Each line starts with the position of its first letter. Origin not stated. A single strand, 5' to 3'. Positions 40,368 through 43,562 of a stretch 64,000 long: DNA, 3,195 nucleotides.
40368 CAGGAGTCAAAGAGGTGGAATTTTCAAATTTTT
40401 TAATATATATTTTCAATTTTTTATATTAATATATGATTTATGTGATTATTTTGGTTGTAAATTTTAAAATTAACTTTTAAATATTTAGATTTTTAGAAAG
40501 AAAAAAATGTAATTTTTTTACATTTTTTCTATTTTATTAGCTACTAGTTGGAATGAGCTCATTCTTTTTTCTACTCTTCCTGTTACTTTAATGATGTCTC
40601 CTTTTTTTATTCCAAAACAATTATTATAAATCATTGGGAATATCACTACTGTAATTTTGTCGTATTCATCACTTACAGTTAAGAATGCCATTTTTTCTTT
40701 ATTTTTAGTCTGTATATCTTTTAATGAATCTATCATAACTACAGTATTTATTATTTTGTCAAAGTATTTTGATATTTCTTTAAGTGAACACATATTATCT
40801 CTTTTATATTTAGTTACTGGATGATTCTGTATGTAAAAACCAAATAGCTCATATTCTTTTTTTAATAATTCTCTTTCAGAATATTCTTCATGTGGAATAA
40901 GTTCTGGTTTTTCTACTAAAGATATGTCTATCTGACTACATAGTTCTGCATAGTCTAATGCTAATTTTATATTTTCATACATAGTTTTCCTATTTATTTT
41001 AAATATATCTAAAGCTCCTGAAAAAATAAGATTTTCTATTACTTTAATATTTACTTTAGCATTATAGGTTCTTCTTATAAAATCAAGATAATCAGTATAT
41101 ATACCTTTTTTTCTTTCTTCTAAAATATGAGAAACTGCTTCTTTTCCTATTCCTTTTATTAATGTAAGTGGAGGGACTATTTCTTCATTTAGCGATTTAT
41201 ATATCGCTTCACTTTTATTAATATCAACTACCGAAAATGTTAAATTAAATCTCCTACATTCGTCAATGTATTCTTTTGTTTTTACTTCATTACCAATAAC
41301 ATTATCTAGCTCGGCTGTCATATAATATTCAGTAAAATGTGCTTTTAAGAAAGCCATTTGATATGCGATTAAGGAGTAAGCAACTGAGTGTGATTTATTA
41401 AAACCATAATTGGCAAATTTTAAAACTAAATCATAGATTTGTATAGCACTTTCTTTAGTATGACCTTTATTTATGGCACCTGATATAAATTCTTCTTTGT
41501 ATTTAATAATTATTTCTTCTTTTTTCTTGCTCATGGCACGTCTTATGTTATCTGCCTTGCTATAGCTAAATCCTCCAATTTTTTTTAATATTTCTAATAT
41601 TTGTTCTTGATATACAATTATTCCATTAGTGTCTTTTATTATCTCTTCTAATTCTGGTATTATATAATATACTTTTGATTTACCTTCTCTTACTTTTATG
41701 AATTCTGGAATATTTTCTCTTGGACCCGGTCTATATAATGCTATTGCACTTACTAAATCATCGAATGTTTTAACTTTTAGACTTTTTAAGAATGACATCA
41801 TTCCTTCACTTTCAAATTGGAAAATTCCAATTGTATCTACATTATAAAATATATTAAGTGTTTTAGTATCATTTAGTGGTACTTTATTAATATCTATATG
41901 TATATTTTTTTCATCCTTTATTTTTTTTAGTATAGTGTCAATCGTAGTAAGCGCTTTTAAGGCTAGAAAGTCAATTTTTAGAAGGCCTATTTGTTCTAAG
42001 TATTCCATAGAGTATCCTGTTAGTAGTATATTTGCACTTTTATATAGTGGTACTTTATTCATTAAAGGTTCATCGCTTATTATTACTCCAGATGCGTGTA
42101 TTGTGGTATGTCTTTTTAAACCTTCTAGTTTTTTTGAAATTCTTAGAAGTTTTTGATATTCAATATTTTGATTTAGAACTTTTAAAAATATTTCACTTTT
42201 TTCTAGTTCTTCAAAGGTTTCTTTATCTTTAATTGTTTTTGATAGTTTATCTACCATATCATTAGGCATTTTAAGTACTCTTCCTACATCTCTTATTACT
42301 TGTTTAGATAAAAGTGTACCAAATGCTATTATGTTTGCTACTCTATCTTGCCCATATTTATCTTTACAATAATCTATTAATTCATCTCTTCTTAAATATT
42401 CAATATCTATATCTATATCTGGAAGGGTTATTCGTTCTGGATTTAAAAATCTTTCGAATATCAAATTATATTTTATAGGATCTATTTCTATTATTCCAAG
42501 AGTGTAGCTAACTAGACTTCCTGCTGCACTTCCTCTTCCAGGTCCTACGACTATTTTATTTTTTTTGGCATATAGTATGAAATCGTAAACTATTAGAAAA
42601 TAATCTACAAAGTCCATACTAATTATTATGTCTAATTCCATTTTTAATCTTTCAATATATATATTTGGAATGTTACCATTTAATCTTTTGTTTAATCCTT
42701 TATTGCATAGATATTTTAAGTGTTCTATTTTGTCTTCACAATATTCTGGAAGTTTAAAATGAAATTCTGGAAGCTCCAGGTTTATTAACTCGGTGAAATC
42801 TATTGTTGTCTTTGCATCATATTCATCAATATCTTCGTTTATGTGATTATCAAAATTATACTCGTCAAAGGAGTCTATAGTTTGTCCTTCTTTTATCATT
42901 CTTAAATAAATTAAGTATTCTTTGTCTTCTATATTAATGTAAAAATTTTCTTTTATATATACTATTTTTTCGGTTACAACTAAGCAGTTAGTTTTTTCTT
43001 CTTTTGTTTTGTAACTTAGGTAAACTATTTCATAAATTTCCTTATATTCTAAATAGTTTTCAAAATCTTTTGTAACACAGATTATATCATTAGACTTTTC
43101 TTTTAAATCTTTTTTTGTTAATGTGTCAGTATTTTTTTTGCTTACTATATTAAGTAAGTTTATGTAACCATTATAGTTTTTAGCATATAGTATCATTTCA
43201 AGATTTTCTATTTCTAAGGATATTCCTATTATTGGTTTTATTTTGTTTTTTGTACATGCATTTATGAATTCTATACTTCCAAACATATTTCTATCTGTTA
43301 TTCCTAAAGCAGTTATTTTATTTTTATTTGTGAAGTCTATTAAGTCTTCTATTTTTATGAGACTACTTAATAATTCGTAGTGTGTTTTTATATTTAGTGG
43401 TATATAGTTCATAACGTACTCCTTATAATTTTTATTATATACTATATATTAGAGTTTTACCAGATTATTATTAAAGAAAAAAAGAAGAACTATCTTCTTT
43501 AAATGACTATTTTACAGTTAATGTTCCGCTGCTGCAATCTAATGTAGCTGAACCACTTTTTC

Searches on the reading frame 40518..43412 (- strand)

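Call 36: search_protein_families(library=pfam, proteins=[window:40518-43412:-], max_evalue=0.001)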
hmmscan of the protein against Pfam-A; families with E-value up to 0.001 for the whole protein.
window:40518-43412:- (964 aa): 5 families
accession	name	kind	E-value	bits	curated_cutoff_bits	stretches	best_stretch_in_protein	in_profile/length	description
PF07733.18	DNA_pol3_alpha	-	1.4e-93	313.7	23.9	1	230-484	1-260/260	Bacterial DNA polymerase III alpha NTPase domain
PF17657.6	DNA_pol3_finger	-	5.6e-58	195.4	22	1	488-650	2-166/166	Bacterial DNA polymerase III alpha subunit finger domain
PF14579.12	HHH_6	-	2e-20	73.2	25.6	1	727-811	5-90/90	Helix-hairpin-helix motif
PF02811.25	PHP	-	3e-19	70.4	26.4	1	6-162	2-162/164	PHP domain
PF01336.31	tRNA_anti-codon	-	5.4e-12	45.9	27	1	900-963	10-74/75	OB-fold nucleic acid binding domain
